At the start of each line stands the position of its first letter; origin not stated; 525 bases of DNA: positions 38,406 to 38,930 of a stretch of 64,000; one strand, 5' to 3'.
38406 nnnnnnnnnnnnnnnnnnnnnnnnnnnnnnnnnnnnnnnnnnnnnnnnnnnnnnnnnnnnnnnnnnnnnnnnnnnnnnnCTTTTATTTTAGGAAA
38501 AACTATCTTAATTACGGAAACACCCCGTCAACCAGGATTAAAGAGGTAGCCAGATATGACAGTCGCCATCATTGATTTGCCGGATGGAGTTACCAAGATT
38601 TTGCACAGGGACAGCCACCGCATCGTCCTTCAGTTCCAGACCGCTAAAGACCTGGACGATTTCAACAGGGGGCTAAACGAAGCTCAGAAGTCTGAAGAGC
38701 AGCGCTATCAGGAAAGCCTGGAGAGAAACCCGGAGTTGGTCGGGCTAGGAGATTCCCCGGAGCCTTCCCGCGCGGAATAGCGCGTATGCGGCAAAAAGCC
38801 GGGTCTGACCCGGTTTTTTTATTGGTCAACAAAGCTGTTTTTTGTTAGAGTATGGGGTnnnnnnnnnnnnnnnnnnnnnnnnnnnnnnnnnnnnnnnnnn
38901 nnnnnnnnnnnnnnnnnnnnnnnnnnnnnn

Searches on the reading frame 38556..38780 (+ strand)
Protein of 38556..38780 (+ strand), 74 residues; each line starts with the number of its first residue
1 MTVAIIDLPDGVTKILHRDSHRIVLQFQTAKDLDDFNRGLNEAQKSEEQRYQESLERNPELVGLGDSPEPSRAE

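Call 31: search_protein_families(library=pfam, proteins=[window:38556-38780:+], max_evalue=10)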
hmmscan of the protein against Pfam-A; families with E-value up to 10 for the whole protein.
window:38556-38780:+ (74 aa): 1 family
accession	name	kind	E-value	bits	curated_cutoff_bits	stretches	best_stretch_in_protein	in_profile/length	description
PF06563.17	DUF1125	-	0.26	12.3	28.3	1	8-37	10-39/66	Protein of unknown function (DUF1125)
